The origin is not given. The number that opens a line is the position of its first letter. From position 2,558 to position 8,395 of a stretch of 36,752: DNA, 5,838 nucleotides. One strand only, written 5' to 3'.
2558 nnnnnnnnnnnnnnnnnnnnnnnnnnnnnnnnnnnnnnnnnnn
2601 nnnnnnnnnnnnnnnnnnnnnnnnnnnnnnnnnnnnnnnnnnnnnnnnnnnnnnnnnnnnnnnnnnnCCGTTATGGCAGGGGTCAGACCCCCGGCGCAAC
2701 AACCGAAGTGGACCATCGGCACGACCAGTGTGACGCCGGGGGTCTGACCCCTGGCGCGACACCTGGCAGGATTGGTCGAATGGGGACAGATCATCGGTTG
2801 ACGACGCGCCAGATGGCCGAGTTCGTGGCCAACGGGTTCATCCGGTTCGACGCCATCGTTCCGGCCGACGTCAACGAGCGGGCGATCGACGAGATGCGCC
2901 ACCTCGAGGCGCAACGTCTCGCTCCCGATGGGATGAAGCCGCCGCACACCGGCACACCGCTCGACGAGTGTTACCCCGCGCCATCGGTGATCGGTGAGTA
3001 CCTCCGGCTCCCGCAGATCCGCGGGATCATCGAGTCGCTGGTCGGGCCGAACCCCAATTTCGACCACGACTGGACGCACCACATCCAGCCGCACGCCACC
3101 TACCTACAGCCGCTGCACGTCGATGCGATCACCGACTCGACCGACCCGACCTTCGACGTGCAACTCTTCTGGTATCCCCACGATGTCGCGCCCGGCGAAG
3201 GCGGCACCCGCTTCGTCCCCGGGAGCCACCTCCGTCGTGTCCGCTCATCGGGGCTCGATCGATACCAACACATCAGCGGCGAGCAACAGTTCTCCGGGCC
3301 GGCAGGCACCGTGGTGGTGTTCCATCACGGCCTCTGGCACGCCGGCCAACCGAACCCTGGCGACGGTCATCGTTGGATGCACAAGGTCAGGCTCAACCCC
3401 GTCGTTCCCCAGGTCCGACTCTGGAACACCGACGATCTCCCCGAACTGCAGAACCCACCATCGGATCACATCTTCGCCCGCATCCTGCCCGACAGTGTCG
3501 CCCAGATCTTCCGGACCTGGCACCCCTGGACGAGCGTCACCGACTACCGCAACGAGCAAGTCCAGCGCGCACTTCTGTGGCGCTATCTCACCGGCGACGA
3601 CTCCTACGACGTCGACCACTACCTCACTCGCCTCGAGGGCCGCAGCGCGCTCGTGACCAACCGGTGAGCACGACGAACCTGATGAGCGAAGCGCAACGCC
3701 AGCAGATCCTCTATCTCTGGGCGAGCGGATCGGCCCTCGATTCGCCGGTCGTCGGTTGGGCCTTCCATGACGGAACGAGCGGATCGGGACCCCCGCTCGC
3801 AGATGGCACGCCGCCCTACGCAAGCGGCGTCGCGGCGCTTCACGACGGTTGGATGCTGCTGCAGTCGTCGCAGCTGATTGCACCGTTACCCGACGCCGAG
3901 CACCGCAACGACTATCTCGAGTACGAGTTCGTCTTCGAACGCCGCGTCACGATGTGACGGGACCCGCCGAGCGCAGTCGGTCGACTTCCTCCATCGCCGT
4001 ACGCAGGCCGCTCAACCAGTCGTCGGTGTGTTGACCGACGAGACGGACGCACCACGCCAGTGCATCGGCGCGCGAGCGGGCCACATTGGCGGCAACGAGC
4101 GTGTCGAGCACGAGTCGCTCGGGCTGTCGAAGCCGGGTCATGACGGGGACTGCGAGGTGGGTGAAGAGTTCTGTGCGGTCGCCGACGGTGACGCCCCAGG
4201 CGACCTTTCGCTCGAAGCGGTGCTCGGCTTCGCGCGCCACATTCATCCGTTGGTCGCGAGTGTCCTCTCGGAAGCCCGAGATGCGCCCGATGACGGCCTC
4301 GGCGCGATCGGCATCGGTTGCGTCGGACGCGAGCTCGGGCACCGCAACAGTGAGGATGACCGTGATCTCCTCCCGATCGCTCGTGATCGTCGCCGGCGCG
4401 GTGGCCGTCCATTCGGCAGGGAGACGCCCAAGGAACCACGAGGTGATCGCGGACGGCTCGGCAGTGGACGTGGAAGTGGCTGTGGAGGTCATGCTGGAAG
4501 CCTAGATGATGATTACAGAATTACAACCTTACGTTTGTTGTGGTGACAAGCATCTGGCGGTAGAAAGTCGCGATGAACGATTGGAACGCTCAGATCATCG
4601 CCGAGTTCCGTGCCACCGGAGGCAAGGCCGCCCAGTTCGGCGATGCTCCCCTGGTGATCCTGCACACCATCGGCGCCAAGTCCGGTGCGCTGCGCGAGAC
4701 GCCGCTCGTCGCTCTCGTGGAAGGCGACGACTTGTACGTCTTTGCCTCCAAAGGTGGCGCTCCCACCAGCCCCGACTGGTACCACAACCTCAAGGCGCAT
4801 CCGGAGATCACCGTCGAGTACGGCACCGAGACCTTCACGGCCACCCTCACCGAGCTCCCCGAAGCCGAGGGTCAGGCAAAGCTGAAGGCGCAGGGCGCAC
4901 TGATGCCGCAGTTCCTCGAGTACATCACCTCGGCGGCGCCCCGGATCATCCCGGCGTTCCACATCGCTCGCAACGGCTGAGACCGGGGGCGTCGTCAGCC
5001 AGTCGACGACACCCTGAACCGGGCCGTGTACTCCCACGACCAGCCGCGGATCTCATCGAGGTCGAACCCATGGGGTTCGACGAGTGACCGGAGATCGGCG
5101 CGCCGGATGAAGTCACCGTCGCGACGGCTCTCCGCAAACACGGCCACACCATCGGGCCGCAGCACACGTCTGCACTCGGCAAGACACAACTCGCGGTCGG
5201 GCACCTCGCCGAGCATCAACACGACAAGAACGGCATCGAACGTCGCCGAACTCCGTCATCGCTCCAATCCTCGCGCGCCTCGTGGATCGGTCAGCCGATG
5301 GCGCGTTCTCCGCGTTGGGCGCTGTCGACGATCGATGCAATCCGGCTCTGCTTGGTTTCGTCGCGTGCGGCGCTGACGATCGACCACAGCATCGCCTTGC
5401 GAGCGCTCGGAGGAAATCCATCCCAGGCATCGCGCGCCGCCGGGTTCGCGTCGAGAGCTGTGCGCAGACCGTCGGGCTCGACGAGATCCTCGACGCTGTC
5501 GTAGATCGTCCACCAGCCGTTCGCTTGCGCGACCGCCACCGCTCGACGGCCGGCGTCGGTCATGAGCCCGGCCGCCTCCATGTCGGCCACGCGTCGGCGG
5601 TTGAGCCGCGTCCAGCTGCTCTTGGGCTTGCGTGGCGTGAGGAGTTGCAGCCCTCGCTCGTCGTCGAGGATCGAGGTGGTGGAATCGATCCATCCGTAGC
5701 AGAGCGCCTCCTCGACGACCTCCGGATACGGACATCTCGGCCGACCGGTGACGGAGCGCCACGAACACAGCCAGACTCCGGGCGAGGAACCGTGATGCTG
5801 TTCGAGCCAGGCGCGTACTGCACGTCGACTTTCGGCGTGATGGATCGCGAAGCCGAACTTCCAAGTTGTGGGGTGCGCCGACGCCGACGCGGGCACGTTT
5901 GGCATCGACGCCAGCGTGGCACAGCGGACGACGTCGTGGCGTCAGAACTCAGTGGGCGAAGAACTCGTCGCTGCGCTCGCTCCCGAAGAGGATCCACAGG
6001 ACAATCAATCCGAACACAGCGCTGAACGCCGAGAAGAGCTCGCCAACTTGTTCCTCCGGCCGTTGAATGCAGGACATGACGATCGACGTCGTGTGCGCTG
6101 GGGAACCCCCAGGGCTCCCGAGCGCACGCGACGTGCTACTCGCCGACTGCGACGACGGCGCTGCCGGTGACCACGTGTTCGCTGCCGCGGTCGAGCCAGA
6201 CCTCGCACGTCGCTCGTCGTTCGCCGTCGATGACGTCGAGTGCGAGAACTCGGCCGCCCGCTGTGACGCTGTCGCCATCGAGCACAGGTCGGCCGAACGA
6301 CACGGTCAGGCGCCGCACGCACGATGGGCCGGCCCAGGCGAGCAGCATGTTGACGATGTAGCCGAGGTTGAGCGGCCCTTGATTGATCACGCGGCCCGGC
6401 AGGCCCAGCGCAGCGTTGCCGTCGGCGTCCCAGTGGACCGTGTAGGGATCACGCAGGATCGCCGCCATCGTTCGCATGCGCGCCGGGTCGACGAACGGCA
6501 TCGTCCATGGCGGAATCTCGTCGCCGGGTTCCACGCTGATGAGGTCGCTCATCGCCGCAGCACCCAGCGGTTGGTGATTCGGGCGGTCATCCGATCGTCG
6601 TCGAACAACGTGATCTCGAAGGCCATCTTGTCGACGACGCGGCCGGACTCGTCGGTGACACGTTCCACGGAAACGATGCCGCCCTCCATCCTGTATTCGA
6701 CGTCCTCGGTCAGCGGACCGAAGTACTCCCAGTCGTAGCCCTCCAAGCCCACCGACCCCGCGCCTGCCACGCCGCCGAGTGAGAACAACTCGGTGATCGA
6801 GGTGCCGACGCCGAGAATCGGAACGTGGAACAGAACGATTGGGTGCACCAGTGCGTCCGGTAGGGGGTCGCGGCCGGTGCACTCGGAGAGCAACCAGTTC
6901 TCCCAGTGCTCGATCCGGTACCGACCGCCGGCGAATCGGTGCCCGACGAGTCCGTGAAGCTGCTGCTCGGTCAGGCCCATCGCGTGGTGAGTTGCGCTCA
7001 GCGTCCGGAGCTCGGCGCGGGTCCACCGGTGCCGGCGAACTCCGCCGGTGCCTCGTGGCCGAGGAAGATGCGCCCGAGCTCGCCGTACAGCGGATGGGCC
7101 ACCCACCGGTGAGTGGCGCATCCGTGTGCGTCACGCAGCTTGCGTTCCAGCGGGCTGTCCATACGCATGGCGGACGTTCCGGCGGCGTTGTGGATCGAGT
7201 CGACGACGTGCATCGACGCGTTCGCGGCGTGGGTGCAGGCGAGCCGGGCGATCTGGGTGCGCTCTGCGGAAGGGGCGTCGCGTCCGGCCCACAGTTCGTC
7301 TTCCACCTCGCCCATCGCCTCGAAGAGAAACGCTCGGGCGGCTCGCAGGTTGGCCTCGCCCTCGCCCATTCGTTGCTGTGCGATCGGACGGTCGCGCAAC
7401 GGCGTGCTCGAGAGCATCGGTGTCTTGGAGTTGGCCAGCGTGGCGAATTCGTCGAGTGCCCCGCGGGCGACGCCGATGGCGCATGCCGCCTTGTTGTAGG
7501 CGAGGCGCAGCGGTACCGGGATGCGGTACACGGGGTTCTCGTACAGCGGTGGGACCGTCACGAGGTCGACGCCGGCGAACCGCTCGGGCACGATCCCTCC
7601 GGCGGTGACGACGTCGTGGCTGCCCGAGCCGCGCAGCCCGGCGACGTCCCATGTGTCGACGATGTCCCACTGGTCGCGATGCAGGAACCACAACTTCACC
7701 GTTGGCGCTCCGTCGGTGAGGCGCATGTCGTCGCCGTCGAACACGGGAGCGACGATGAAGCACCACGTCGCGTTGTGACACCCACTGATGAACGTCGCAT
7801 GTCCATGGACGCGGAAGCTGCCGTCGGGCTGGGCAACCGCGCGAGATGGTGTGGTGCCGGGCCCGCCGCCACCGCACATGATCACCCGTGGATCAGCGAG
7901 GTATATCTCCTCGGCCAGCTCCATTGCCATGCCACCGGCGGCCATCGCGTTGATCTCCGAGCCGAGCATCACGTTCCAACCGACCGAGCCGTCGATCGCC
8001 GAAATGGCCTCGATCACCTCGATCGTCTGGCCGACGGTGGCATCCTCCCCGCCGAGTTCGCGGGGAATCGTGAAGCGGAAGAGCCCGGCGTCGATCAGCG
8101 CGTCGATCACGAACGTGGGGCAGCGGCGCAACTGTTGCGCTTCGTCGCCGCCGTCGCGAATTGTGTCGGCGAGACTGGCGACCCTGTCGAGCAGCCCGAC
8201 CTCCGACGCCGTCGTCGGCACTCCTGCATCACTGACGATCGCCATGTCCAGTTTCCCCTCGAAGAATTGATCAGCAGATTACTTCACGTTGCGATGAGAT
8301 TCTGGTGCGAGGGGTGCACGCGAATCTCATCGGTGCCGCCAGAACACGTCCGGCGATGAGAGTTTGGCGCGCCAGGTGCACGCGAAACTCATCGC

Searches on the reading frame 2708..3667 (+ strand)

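Call 4: search_protein_families(library=pfam, proteins=[window:2708-3667:+], max_evalue=1)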
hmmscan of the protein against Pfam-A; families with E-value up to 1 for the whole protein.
window:2708-3667:+ (319 aa): 1 family
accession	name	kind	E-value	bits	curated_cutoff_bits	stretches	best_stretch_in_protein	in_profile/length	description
PF05721.19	PhyH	-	1.2e-13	52.3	22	1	41-222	3-211/213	Phytanoyl-CoA dioxygenase (PhyH)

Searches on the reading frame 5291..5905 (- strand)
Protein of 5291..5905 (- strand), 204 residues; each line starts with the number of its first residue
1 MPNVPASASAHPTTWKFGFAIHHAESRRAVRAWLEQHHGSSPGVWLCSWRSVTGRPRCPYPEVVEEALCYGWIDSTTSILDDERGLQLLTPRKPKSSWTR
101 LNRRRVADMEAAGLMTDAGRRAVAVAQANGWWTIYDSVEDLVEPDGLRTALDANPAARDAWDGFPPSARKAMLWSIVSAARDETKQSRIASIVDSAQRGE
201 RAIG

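Call 29: search_protein_families(library=pfam, proteins=[window:5291-5905:-], max_evalue=0.001)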
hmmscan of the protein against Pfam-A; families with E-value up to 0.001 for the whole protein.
window:5291-5905:- (204 aa): 1 family
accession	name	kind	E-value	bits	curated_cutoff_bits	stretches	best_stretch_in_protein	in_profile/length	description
PF13376.11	OmdA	-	2.2e-18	66.4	25.6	1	142-199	3-60/60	Bacteriocin-protection, YdeI or OmpD-Associated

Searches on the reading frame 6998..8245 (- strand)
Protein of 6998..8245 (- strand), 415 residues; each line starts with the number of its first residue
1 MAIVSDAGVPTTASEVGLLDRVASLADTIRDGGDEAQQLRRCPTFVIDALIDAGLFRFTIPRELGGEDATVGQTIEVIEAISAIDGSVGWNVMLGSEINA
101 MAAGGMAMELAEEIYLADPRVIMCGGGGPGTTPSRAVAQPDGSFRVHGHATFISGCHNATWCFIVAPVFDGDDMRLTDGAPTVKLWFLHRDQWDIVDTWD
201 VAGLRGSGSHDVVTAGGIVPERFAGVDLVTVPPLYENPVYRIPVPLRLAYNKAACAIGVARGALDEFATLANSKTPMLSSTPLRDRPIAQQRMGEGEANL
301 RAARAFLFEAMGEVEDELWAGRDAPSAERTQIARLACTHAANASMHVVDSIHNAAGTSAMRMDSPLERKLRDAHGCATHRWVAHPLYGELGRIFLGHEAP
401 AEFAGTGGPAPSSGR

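Call 29: search_protein_families(library=pfam, proteins=[window:6998-8245:-], max_evalue=0.001)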
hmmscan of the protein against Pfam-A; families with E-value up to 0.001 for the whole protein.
window:6998-8245:- (415 aa): 3 families
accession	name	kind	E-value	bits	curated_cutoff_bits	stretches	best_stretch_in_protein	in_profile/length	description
PF08028.16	Acyl-CoA_dh_2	-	1.3e-26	93.9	22.7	1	253-381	4-131/134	Acyl-CoA dehydrogenase, C-terminal domain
PF00441.29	Acyl-CoA_dh_1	-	3.5e-06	27.7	22.4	1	253-374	19-129/150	Acyl-CoA dehydrogenase, C-terminal domain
PF02771.21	Acyl-CoA_dh_N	-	2.2e-05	25.2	22.9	1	31-100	21-90/113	Acyl-CoA dehydrogenase, N-terminal domain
